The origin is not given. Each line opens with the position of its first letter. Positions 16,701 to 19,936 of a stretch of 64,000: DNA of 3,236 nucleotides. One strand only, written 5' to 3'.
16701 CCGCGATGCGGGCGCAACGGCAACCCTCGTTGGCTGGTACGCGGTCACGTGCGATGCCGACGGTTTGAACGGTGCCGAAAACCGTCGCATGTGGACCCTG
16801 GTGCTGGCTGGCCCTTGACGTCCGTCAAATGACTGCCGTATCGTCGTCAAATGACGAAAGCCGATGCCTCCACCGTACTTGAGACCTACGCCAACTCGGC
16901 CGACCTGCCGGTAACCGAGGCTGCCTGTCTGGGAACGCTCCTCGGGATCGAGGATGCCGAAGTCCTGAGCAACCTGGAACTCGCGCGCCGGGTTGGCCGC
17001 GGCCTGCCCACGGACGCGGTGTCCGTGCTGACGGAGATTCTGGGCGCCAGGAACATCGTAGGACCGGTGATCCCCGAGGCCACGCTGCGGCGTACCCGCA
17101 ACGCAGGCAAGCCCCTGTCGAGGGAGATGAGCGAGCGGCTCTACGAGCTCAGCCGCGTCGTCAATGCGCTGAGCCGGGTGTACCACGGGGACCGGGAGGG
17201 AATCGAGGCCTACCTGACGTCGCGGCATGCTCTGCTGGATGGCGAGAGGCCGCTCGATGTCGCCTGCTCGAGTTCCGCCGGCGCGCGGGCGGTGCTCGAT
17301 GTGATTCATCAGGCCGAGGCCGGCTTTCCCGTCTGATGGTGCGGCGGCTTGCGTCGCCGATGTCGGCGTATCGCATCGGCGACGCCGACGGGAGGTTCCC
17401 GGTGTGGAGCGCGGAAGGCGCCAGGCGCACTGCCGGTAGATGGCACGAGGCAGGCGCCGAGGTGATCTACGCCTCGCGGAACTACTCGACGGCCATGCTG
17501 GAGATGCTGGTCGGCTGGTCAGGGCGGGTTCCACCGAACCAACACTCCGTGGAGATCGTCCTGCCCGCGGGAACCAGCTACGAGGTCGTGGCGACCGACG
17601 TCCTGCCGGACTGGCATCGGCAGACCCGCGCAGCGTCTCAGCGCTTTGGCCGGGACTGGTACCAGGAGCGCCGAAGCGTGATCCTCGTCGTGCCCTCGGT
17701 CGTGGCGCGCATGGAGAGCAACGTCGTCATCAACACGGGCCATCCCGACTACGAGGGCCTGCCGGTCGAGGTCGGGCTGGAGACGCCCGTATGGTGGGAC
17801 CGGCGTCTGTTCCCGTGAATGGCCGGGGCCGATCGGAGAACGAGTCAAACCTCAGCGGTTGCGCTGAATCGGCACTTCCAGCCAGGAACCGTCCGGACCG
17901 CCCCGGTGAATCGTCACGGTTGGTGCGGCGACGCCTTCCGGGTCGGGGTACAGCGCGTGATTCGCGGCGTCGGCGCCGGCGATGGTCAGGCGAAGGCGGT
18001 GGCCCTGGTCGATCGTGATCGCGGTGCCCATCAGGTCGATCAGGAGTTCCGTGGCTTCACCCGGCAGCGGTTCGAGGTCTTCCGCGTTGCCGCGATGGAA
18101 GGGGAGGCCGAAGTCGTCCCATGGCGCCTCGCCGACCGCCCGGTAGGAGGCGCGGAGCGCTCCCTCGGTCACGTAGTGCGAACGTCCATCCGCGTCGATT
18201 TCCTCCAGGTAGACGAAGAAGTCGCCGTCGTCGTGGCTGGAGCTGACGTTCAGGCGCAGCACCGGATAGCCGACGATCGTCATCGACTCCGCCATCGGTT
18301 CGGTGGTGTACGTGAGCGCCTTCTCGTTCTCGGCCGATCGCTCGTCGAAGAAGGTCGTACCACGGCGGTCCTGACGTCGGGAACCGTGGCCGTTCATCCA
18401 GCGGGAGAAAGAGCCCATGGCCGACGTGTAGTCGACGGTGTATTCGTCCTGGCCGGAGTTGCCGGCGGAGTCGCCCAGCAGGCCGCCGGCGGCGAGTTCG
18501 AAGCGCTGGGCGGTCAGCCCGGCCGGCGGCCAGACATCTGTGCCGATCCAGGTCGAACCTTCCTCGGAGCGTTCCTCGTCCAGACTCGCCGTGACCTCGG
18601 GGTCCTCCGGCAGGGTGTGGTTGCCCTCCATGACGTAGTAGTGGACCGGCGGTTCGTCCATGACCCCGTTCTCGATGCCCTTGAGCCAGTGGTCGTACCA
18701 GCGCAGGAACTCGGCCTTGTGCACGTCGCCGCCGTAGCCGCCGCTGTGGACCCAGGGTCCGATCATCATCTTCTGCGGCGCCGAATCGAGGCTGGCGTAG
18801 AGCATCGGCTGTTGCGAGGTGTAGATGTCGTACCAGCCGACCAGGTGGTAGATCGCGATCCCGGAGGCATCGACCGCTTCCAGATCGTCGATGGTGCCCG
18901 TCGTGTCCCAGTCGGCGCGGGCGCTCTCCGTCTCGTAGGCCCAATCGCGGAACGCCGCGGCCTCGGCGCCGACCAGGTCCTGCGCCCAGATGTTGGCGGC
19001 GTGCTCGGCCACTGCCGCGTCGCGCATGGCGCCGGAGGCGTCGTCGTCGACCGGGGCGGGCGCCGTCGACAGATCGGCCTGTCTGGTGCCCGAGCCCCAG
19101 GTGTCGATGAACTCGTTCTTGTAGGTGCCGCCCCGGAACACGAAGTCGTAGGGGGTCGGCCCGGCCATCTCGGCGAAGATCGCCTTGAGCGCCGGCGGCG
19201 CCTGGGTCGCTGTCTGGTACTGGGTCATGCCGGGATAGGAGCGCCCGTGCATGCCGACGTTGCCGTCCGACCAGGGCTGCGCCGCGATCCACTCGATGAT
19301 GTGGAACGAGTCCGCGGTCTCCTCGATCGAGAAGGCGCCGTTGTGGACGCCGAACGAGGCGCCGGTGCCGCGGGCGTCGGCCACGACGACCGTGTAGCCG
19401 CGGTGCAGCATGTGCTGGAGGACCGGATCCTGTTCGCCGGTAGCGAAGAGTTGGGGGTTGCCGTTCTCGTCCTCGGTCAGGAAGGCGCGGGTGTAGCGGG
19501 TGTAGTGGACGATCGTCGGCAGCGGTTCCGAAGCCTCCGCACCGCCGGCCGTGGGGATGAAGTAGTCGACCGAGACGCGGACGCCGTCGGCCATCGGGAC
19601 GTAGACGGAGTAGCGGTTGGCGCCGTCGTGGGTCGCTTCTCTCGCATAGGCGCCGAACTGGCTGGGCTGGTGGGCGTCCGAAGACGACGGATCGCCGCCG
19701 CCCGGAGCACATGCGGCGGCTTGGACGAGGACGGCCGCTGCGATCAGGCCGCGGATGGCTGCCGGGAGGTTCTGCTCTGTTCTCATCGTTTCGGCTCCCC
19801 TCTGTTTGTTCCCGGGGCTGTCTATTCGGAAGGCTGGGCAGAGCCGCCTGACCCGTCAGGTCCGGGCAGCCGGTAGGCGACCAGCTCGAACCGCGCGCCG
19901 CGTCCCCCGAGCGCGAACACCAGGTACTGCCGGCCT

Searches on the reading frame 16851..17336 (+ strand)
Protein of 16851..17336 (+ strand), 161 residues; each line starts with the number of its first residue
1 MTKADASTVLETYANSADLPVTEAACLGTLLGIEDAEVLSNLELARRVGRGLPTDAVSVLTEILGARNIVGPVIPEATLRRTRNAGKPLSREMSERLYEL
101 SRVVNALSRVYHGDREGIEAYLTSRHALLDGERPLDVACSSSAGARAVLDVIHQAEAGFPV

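Call 58: search_protein_families(library=pfam, proteins=[window:16851-17336:+], max_evalue=0.01)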
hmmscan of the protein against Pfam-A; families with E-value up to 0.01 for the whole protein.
window:16851-17336:+ (161 aa): 2 families
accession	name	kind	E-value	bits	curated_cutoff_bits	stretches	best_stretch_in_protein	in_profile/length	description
PF09722.15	Xre_MbcA_ParS_C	-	2.2e-06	28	24.5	1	112-158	6-51/51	Antitoxin Xre/MbcA/ParS C-terminal toxin-binding domain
PF20432.4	Xre-like-HTH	-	0.00035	21.2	25.8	1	74-101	35-62/63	Antitoxin Xre-like helix-turn-helix domain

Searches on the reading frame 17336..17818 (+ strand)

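Call 58: search_protein_families(library=pfam, proteins=[window:17336-17818:+], max_evalue=0.01)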
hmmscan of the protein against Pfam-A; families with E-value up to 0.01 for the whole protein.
window:17336-17818:+ (160 aa): 1 family
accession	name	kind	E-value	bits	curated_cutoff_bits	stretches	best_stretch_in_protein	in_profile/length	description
PF08808.17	RES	-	4.7e-23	82.4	23.2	1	11-155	2-157/157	RES domain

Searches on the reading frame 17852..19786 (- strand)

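Call 21: search_protein_families(library=pfam, proteins=[window:17852-19786:-], max_evalue=0.001)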
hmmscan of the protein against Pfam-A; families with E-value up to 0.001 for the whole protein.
window:17852-19786:- (644 aa): 3 families
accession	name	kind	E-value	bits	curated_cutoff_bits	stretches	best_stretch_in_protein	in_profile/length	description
PF02129.25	Peptidase_S15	-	6.7e-51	173.9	23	1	67-348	1-261/262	X-Pro dipeptidyl-peptidase (S15 family)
PF08530.16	PepX_C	-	3.1e-36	125.8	22.5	1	373-607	1-181/217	X-Pro dipeptidyl-peptidase C-terminal non-catalytic domain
PF00326.27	Peptidase_S9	-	0.00035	20.6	22.6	1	124-206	8-95/213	Prolyl oligopeptidase family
